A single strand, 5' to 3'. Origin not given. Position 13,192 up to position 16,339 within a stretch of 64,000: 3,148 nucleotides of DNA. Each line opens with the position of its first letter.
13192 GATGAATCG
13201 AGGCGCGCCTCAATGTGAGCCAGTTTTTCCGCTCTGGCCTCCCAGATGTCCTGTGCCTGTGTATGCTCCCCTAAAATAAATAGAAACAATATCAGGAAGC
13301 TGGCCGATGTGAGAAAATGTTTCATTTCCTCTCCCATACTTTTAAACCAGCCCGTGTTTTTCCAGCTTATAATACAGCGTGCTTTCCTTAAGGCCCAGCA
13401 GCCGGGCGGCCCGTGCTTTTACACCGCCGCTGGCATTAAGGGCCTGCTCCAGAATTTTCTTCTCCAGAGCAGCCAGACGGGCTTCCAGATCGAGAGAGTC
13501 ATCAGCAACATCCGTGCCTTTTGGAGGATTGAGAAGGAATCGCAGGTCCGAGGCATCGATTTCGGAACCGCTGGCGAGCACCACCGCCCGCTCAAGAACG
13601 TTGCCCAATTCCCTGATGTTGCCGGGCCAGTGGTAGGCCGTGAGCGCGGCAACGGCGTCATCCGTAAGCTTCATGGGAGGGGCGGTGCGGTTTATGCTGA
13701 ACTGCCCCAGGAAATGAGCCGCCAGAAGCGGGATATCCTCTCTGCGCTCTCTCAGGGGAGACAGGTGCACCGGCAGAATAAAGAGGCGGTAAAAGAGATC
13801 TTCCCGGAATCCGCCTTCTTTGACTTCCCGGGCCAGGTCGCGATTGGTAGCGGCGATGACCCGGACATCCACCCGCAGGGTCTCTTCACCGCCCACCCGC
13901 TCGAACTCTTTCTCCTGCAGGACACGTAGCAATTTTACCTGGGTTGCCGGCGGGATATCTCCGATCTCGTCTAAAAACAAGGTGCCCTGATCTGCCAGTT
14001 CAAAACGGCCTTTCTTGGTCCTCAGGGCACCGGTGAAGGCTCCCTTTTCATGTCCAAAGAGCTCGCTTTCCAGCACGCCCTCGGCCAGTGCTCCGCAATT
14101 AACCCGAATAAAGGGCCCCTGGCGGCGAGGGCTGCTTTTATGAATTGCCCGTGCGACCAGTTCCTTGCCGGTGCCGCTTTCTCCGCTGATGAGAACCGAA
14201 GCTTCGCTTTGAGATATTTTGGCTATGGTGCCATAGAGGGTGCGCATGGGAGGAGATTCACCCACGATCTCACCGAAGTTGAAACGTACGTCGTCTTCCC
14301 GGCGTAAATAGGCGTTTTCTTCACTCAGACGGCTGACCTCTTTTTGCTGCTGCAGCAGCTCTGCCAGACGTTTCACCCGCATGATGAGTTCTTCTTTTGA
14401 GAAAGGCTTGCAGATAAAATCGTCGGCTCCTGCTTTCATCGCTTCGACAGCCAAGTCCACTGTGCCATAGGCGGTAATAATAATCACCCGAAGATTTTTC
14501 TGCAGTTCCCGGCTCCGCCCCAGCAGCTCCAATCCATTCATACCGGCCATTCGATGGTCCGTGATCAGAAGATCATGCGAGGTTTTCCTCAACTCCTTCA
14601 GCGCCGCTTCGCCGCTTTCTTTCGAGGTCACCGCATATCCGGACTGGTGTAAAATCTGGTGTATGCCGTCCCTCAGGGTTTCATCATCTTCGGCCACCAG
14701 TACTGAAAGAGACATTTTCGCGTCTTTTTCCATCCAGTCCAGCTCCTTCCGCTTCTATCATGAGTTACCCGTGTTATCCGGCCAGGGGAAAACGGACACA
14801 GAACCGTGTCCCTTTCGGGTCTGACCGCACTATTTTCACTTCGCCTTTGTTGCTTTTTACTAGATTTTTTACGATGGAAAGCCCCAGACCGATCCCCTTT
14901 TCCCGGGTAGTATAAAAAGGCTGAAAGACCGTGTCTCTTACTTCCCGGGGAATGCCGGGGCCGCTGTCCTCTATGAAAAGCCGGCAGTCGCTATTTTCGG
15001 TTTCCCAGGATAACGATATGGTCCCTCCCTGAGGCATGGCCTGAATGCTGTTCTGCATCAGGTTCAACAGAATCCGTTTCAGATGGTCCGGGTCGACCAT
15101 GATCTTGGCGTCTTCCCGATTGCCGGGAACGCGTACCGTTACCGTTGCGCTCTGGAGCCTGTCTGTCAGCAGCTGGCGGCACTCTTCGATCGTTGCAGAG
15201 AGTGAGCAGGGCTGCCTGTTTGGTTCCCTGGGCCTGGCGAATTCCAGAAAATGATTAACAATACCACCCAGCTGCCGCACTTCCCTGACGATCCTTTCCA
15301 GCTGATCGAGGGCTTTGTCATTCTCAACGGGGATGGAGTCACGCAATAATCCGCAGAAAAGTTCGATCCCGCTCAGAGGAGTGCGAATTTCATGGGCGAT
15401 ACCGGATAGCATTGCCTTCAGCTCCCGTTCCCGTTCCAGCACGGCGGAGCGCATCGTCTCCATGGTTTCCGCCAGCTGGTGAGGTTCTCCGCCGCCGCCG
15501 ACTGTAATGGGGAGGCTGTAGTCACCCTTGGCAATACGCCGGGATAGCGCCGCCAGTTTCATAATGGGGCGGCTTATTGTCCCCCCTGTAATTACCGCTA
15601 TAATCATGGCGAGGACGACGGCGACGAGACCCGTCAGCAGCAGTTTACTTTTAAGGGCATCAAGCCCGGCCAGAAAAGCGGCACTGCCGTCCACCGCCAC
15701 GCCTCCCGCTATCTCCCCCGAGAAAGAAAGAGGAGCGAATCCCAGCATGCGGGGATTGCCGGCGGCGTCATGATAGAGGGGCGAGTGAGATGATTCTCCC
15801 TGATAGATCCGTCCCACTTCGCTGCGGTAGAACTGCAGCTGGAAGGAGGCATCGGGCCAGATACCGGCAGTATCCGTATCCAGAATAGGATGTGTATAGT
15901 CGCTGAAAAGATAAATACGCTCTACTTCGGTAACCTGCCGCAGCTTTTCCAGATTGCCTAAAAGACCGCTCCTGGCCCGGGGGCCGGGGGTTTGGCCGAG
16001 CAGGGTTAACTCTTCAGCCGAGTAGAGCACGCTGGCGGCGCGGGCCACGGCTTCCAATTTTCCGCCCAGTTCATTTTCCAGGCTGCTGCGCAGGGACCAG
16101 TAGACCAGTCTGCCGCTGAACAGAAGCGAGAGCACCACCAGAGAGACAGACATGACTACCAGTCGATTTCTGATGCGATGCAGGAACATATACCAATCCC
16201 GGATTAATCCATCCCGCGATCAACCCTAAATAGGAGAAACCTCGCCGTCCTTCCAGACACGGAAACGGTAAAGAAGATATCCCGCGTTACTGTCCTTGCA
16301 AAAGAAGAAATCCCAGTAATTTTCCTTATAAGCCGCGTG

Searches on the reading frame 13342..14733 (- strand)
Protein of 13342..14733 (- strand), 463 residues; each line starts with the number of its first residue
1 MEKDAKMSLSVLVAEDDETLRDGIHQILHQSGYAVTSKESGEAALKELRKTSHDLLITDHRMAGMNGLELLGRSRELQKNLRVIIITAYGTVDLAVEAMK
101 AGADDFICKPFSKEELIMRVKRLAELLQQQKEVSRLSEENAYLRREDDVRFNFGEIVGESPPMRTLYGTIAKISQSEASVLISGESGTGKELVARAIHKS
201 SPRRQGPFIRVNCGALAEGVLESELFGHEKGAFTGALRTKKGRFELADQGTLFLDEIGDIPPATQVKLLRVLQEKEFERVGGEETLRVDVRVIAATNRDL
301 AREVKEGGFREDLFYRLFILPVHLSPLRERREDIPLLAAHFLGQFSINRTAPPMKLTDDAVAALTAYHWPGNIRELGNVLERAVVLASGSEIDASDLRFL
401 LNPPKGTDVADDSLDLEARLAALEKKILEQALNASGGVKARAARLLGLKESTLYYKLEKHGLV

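Call 74: search_protein_families(library=ncbifam, proteins=[window:13342-14733:-], max_evalue=1e-10)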
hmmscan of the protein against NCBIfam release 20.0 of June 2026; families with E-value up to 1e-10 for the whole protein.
window:13342-14733:- (463 aa): 78 families (the best 25 are shown)
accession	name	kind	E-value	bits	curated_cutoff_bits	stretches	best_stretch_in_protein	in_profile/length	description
NF008469.0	PRK11361.1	equivalog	3.5e-145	484.3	714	1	10-462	6-456/461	acetoacetate metabolism transcriptional regulator AtoC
TIGR01818.1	ntrC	equivalog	4.7e-136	454.3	558.6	1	11-401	1-381/463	nitrogen regulation protein NR(I)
TIGR01817.1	nifA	equivalog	3.4e-123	412.2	528.85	1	126-399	170-440/534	nif-specific transcriptional activator NifA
TIGR02915.1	PEP_resp_reg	equivalog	3.5e-121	405.1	502.6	1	11-462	1-444/445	PEP-CTERM-box response regulator transcription factor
NF007689.0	PRK10365.1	equivalog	1.5e-119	399.6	760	1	8-458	5-440/441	sigma-54-dependent response regulator transcription factor ZraR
NF051870.1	NAssimRespRegNtrX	equivalog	1.1e-113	380.5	600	1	10-461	3-451/452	nitrogen assimilation response regulator NtrX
NF008176.1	PRK10923.1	equivalog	1.8e-112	376.4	620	1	11-398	6-382/469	nitrogen regulation protein NR(I)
NF041552.1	TF_PrdR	equivalog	2.4e-112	376.2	795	1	107-460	224-576/577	sigma-54 dependent transcriptional regulator PrdR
NF041946.1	LuxO_transreg_Vib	equivalog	3.5e-110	369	800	1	32-459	20-459/463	quorum-sensing sigma-54 dependent transcriptional regulator LuxO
NF003451.0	PRK05022.1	equivalog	8.6e-105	351.4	476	1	122-454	154-502/512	nitric oxide reductase transcriptional regulator NorR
NF011695.0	PRK15115.1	equivalog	2.3e-104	349.6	763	1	8-462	6-438/445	two-component system response regulator GlrR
NF038308.1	RNA_repair_RtcR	equivalog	1.7e-103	347.3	650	1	5-454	25-505/530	RNA repair transcriptional activator RtcR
NF049963.1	RespRegFlgRCampy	domain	4.9e-97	325.5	750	1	11-460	3-427/429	fla regulon two-component system response regulator FlgR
NF050807.1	TransRegFlbDCaul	equivalog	2.8e-95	319.8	750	1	156-459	120-437/454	sigma-54-dependent transcriptional regulator FlbD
TIGR02329.1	propionate_PrpR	equivalog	7.3e-91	305.4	499.2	1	144-458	202-525/526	propionate catabolism operon regulatory protein PrpR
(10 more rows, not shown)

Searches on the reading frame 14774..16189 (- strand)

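Call 74: search_protein_families(library=ncbifam, proteins=[window:14774-16189:-], max_evalue=1e-10)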
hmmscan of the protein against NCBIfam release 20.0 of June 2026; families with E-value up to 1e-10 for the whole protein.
window:14774-16189:- (471 aa): 71 families (the best 25 are shown)
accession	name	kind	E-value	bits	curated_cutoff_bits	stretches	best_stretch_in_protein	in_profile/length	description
NF008468.0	PRK11360.1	equivalog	6.2e-55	186.7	646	1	252-469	391-608/616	two-component system sensor histidine kinase AtoS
NF007688.0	PRK10364.1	equivalog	9.5e-44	149.9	479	1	257-469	237-451/460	two-component system sensor histidine kinase ZraS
NF008312.0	PRK11100.1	equivalog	3.9e-42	144.7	356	1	152-468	152-473/477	two-component system sensor histidine kinase CreC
NF033092.0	HK_WalK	equivalog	4e-37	128.1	725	1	254-468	369-593/594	cell wall metabolism sensor histidine kinase WalK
NF053867.1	SprKinKinDBac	equivalog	9.7e-37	126.5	775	1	263-470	292-498/500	sporulation kinase KinD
NF046044.1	PnpS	equivalog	3.8e-35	121.6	400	1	260-468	173-390/390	two-component system histidine kinase PnpS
NF007004.0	PRK09467.1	equivalog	1.5e-32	113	415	1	182-469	157-436/440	two-component system sensor histidine kinase EnvZ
NF010411.0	PRK13837.1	equivalog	1.7e-32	112.4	647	1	259-469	452-675/828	two-component system VirA-like sensor kinase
NF012163.2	BaeS_SmeS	equivalog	6.9e-31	107.7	500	1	182-468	165-457/457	sensor histidine kinase efflux regulator BaeS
NF047497.1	HK_LIC_12097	equivalog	1.7e-30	106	500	1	257-469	150-366/367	LIC_12097 family sensor histidine kinase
NF007898.0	PRK10604.1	equivalog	3.6e-29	102.2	478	1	188-469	144-423/433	two-component system sensor histidine kinase RstB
TIGR01386.1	cztS_silS_copS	subfamily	1.7e-28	99.8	292.55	1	173-468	156-457/457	heavy metal sensor histidine kinase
NF041210.1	his_kin_PieS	equivalog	3.9e-28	98.7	850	1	181-469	167-470/474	two component system sensor histidine kinase PieS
TIGR02966.1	phoR_proteo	equivalog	4.4e-28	98.2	334.2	1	258-467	115-333/333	phosphate regulon sensor histidine kinase PhoR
NF008025.0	PRK10755.1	equivalog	5.5e-28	97.7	314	1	182-468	68-355/362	two-component system sensor histidine kinase PmrB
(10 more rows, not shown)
